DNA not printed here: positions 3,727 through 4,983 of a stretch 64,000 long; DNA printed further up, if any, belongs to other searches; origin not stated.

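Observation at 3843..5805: Two divergent tandem paralogs (about 315 aa each) occupy the rpmA-obg slot where spo0B lies in Bacillus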

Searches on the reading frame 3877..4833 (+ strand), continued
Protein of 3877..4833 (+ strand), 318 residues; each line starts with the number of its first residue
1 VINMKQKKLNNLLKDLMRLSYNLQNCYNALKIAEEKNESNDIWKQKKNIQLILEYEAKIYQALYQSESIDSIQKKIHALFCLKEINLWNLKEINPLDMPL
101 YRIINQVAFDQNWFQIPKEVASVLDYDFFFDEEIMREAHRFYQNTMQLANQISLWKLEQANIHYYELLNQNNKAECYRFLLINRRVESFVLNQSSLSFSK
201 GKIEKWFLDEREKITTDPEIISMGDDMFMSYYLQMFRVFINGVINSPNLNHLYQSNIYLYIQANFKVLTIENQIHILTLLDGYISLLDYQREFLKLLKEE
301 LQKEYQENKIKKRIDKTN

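Call 39: find_related_loci(query=A4, collection=metagenome_contigs, flank=8000)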
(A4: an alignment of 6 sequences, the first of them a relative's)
Query A4 (298 aa) in metagenome_contigs; peptide patterns used: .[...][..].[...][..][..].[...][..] (x = any residue, [..] = any of these).
178 stretches matched a pattern, but none encodes a relative of the query by tblastn (E <= 1e-3).
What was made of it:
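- Tried and rejected: It then gave 178 pattern matches, none confirmed (call 39).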

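Call 81: list_cluster_members(proteins=[window:3886-4833:+, window:4861-5805:+, P0004, P0009, P0006])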
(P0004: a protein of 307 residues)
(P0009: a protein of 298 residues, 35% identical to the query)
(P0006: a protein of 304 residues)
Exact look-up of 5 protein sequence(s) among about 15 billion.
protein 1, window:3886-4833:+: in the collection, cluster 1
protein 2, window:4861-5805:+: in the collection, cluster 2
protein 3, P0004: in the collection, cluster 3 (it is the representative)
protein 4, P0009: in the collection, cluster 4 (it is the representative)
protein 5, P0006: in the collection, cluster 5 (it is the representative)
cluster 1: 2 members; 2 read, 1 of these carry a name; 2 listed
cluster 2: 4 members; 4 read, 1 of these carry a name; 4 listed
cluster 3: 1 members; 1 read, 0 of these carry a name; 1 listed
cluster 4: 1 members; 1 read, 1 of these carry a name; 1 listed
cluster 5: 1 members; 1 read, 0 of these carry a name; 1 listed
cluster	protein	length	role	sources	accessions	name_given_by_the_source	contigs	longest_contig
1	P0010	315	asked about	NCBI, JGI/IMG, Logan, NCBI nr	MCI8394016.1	MAG: hypothetical protein HFH86_00860 [Bacilli bacterium] | hypothetical protein | hypothetical protein [Bacilli bacterium]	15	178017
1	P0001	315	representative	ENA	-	-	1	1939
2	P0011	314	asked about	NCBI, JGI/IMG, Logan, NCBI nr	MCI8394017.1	MAG: hypothetical protein HFH86_00865 [Bacilli bacterium] | hypothetical protein [Bacilli bacterium]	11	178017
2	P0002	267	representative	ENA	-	-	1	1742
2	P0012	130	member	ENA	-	-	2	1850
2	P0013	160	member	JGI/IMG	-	-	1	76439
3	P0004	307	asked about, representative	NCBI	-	-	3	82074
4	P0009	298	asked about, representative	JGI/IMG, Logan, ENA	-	hypothetical protein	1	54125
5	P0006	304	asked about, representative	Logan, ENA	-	-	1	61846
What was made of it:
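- Closest known: Lineage-specific orphan. Same: Annotated only as hypothetical protein (call 81).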

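Call 83: search_protein_families(library=pfam, proteins=[L014:15089-15823:+, L014:15834-16148:+], max_evalue=0.001)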
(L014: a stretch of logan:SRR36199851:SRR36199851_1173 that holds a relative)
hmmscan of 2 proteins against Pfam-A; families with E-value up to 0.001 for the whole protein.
L014:15089-15823:+ (244 aa): 1 family
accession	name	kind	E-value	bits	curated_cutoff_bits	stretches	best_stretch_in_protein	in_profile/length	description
PF00072.30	Response_reg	-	7.6e-19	68.4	30.2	1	124-232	2-109/111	Response regulator receiver domain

L014:15834-16148:+ (104 aa): 0 families

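Call 86: find_related_loci(query=A4, collection=viral_contigs, flank=5000)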
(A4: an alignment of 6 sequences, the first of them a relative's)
Query A4 (298 aa) in viral_contigs; peptide patterns used: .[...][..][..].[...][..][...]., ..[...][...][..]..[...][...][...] (x = any residue, [..] = any of these).
224 stretches matched a pattern, but none encodes a relative of the query by tblastn (E <= 1e-3).
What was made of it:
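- Tried and rejected: The IMG/VR scan gave none (call 86).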
